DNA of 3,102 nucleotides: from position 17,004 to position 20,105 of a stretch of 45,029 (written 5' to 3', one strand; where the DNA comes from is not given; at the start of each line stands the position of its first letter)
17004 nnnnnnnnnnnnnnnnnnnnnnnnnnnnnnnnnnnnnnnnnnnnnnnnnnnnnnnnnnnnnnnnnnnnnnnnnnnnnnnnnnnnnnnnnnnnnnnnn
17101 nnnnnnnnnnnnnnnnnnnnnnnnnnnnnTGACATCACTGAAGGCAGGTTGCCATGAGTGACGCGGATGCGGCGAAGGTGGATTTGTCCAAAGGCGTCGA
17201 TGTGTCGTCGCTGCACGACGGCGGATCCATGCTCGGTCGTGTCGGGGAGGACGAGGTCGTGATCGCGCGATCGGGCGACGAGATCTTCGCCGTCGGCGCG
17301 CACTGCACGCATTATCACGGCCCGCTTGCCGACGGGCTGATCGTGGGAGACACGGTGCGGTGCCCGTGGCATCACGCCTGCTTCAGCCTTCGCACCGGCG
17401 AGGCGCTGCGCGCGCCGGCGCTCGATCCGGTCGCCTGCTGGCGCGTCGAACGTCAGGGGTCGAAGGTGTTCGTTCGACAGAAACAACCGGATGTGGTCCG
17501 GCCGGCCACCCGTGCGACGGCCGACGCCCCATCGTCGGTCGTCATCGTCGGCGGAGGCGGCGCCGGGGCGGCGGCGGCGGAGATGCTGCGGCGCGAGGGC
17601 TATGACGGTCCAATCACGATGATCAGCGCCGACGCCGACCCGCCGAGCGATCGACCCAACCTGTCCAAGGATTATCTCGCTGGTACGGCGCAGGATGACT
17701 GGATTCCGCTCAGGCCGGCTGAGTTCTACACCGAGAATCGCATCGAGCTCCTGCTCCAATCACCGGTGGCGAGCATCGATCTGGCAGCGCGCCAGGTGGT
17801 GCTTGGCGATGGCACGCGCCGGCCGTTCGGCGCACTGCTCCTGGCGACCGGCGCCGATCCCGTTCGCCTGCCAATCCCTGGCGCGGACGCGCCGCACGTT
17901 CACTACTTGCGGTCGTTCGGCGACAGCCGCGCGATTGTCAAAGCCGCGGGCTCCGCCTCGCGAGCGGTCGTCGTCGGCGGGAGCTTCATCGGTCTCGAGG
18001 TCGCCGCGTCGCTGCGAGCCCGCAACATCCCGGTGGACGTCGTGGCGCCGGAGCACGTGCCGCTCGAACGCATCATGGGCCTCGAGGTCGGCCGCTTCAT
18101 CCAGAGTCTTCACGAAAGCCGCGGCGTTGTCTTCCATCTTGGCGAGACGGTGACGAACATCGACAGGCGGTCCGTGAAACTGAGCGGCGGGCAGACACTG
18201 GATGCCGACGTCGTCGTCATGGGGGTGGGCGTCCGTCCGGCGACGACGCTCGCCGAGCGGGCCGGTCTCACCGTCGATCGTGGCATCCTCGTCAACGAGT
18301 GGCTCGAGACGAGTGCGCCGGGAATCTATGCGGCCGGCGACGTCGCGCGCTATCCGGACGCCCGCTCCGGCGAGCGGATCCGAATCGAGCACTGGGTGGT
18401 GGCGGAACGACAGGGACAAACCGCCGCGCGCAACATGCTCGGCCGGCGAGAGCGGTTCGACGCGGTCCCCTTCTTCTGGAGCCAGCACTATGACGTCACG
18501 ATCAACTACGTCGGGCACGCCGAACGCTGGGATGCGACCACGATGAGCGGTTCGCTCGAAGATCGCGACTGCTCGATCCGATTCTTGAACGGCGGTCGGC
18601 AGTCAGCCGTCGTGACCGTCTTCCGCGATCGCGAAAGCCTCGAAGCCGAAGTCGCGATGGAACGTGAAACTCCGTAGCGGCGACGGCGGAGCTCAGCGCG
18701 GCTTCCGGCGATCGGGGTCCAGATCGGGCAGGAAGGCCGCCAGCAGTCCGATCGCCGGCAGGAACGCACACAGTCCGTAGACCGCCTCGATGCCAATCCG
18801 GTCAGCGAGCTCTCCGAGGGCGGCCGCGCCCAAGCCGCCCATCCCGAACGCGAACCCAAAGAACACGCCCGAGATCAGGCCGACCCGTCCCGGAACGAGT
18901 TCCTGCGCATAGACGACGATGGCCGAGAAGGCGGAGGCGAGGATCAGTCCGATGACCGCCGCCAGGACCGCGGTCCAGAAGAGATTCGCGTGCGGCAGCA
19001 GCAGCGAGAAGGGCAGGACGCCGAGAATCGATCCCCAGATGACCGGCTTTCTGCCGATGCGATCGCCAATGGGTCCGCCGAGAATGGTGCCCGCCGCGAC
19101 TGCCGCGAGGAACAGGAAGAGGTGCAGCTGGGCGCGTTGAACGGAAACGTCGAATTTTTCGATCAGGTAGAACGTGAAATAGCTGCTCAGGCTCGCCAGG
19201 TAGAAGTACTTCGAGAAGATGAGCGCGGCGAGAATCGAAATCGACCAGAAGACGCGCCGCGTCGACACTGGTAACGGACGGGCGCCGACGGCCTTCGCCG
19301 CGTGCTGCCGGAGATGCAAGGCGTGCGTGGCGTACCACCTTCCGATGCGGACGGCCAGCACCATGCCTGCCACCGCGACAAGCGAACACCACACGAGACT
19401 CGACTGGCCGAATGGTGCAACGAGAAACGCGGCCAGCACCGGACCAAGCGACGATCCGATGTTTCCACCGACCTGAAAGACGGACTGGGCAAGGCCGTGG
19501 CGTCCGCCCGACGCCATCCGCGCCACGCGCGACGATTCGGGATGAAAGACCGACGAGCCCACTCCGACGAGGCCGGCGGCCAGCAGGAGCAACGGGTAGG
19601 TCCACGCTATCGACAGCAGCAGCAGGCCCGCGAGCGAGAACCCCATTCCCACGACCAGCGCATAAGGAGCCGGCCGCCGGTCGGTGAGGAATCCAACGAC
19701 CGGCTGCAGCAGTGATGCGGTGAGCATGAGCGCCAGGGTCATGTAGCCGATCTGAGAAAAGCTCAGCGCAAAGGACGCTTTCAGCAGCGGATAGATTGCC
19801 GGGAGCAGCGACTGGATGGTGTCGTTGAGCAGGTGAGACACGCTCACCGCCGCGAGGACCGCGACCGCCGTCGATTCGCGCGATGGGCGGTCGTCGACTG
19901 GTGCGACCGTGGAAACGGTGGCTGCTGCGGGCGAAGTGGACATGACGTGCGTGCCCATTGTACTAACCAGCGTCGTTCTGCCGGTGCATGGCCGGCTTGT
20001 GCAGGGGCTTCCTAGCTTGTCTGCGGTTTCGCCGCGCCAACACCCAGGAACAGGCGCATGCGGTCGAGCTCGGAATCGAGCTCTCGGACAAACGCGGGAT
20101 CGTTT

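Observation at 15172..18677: Three-gene redox module: cNMP-binding/Grx-like/TrxR-like flavoprotein without redox cysteines, zf-UBP protein, Rieske-FAD reductase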

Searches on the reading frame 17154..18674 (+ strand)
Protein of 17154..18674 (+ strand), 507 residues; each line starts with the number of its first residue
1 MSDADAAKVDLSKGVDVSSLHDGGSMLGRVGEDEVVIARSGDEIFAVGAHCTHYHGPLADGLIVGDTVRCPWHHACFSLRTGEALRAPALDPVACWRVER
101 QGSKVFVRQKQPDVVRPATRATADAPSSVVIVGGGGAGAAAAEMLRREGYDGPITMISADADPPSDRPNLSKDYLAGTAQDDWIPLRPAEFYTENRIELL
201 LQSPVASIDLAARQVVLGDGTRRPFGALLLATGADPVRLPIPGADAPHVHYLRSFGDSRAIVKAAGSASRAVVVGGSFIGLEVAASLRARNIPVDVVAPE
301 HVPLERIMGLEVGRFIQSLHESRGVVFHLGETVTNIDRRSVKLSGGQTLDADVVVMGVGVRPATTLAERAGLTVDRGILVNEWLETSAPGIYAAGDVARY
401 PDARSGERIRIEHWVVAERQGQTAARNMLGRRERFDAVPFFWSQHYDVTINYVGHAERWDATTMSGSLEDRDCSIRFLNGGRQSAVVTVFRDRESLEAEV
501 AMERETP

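Call 3: search_protein_families(library=pfam, proteins=[window:17154-18674:+], max_evalue=0.01)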
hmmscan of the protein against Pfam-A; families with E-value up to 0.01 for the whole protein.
window:17154-18674:+ (507 aa): 11 families
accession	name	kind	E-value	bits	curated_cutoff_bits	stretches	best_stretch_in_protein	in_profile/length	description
PF07992.20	Pyr_redox_2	-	7.9e-62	209.7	26.1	1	128-421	2-291/291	Pyridine nucleotide-disulphide oxidoreductase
PF00070.33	Pyr_redox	-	1.6e-15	57.8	22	1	270-341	1-71/82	Pyridine nucleotide-disulphide oxidoreductase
PF00355.32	Rieske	-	1.5e-14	54.1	20.3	1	18-96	9-87/88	Rieske [2Fe-2S] domain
PF13806.12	Rieske_2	-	6.4e-08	32.9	27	1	17-107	8-103/104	Rieske-like [2Fe-2S] domain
PF14759.12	Reductase_C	-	1.3e-07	32.5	25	1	440-504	1-65/85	Reductase C-terminal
PF01266.30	DAO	-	6.2e-07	29.7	27.9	0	129-163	2-34/353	FAD dependent oxidoreductase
PF13738.12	Pyr_redox_3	-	6.2e-07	29.4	30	1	228-395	128-305/305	Pyridine nucleotide-disulphide oxidoreductase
PF22543.2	Rieske_4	-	2.2e-05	25.1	28.4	1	26-87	15-80/119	Soluble Rieske-type ferredoxin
PF01593.30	Amino_oxidase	-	0.0001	22.2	19.8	1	313-364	204-260/443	Flavin containing amine oxidoreductase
PF13450.12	NAD_binding_8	-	0.00049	20.8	21.9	0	131-151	1-21/68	NAD(P)-binding Rossmann-like domain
PF13241.12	NAD_binding_7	-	0.00069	20.6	22.1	0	269-312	8-52/104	Putative NAD(P)-binding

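Call 4: search_protein_families(library=ncbifam, proteins=[window:17154-18674:+], max_evalue=0.01)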
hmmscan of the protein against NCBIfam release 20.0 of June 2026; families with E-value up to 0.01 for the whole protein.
window:17154-18674:+ (507 aa): 69 families (the best 25 are shown)
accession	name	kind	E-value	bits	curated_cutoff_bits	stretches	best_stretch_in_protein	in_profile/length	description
NF042949.2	3PPDioc_HcaD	equivalog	2.8e-81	273.2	450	1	128-494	3-370/386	3-phenylpropionate/cinnamic acid dioxygenase ferredoxin--NAD(+) reductase subunit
NF041682.1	ant_diox_AndAa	equivalog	3e-80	269.9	650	1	128-494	5-376/406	anthranilate 1,2-dioxygenase system ferredoxin--NAD(+) reductase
NF007286.0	PRK09754.1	equivalog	7.6e-59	199.5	447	1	128-469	5-346/400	phenylpropionate dioxygenase ferredoxin reductase subunit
TIGR02374.1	nitri_red_nirB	equivalog_domain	6.2e-51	173.7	578.35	1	129-401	1-281/794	nitrite reductase large subunit NirB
NF045765.1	PhenlGlyoxDHPadH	equivalog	1.7e-47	162.3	475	1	130-430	6-309/416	NADH-dependent phenylglyoxylate dehydrogenase subunit epsilon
NF003437.0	PRK04965.1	equivalog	5.8e-43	147.3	392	1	128-399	4-276/378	NADH:flavorubredoxin reductase NorW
TIGR03385.1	CoA_CoA_reduc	equivalog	4.9e-39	134.3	578.8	1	129-436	2-321/439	CoA-disulfide reductase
NF007123.0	PRK09564.1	equivalog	4.9e-29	101.3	458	1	129-436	3-322/444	CoA-disulfide reductase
NF011565.0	PRK14989.1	subfamily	8.3e-26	90.3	883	1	129-403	6-288/847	nitrite reductase large subunit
NF046103.1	NOXase_Strep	equivalog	6.7e-25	87.9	600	1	191-431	64-314/442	H2O-forming NADH oxidase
NF010037.0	PRK13512.1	equivalog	1.6e-23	83.3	394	1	129-399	4-280/438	CoA-disulfide reductase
TIGR02053.1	MerA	equivalog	4.3e-22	78.7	454.45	1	226-436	131-337/465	mercury(II) reductase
TIGR01350.1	lipoamide_DH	equivalog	4.4e-20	71.8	408.8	1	225-433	132-334/461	dihydrolipoyl dehydrogenase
NF004943.0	PRK06292.2-1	equivalog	1.2e-18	67.2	432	1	223-440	130-340/456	dihydrolipoyl dehydrogenase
TIGR03169.1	Nterm_to_SelD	hypoth_equivalog_domain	2.8e-17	63.1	310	1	129-428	2-307/365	pyridine nucleotide-disulfide oxidoreductase family protein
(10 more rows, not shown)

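Call 8: search_solved_structures(query=window:17154-18674:+, show_alignments=1, max_evalue=1e-10)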
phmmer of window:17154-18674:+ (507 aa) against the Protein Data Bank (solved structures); distinct sequences matched with E-value up to 1e-10: 83 (the best 60 are shown).
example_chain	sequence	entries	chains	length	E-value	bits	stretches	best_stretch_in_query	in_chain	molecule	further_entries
3lxd_A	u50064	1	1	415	5.4e-60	206.8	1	127-490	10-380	FAD-dependent pyridine nucleotide-disulphide oxidoreductase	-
1q1r_A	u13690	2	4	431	6.7e-59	203.2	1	125-495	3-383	Putidaredoxin reductase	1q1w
3lb8_A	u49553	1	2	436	8.7e-59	202.8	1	126-494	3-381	Putidaredoxin reductase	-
3fg2_P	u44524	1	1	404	1.4e-58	202.1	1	128-491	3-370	Putative rubredoxin reductase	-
6tuk_B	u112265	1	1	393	1.3e-50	175.8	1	128-499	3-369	Putative oxidoreductase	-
1d7y_A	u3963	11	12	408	2.6e-49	171.6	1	127-457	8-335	FERREDOXIN REDUCTASE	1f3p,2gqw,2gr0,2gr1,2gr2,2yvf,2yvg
4h4p_A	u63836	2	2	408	3.1e-49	171.3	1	127-457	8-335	Biphenyl dioxygenase ferredoxin reductase subunit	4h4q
4h4t_A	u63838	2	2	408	3.7e-49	171.1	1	127-457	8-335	Biphenyl dioxygenase ferredoxin reductase subunit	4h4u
4h4x_A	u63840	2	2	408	4e-49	170.9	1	127-457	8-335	Biphenyl dioxygenase ferredoxin reductase subunit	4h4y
4h4r_A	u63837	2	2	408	5.5e-49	170.5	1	127-457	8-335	Biphenyl dioxygenase ferredoxin reductase subunit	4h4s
4h4v_A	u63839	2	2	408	8e-49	169.9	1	127-457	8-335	Biphenyl dioxygenase ferredoxin reductase subunit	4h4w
4h4z_A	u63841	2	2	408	1.5e-48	169.1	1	127-457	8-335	Biphenyl dioxygenase ferredoxin reductase subunit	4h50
3ef6_A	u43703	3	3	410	1.7e-48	168.9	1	128-457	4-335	Toluene 1,2-dioxygenase system ferredoxin--NAD(+) reductase | TodA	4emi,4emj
2gr3_A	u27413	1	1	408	4.7e-48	167.4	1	127-457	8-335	ferredoxin reductase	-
6krt_A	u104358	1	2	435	1.4e-45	159.2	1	129-454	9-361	monodehydroascorbate reductase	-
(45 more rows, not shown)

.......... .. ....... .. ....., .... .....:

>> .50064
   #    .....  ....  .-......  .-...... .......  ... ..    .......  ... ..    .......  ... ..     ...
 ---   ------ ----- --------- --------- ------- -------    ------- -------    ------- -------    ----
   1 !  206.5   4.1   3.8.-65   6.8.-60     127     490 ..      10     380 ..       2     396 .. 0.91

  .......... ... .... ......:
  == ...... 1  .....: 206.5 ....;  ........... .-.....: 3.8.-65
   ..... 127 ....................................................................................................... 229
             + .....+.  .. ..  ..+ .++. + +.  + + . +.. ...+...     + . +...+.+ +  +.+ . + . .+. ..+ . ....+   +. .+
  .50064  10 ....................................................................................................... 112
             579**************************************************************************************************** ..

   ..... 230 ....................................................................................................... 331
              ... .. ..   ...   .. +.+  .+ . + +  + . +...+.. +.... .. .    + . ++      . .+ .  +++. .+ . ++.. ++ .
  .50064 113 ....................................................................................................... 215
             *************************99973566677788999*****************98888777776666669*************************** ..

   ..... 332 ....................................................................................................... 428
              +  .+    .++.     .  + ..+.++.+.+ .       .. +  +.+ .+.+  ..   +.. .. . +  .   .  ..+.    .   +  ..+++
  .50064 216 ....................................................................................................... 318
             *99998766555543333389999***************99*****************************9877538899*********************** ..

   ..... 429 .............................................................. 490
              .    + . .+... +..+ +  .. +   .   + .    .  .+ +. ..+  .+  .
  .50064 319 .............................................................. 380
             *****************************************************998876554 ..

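Call 33: find_related_loci(query=window:17154-18674:+, collection=metagenome_contigs, flank=6000)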
Query window:17154-18674:+ (507 aa) in metagenome_contigs; peptide patterns used: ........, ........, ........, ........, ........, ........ (x = any residue, [..] = any of these).
600 stretches matched a pattern (row limit reached: there are more); 598 encode a relative of the query (tblastn E <= 1e-3); the best 80 are kept; 80 distinct loci.
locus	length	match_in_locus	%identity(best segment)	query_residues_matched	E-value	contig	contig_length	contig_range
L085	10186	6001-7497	72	4-504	0e+0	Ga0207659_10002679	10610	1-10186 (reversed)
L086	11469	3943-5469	71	1-506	0e+0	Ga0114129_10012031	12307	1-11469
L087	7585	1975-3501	70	1-506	0e+0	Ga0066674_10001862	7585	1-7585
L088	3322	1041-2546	71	5-505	0e+0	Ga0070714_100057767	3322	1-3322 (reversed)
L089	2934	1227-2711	70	10-505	0e+0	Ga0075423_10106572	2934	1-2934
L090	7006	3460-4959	70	10-506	0e+0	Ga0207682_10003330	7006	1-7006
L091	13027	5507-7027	70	2-506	0e+0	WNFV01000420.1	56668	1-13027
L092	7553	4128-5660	70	1-506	0e+0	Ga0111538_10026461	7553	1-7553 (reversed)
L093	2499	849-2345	71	10-506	0e+0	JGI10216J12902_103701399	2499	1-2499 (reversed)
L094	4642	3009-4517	71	5-506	0e+0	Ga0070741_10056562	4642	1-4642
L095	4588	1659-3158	70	10-506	0e+0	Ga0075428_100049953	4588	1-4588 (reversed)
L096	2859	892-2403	70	6-507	0e+0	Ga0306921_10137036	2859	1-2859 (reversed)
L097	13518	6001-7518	69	5-506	0e+0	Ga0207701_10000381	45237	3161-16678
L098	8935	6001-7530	67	1-504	0e+0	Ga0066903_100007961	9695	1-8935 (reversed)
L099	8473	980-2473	67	5-505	0e+0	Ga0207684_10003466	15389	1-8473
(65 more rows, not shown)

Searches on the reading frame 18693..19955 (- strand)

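Call 19: search_protein_families(library=pfam, proteins=[window:18693-19955:-], max_evalue=0.0001)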
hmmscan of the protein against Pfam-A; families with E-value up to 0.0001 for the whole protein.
window:18693-19955:- (420 aa): 1 family
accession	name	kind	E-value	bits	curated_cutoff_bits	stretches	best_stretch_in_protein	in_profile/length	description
PF07690.21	MFS_1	-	7.7e-39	134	33.4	2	39-271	3-235/347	Major Facilitator Superfamily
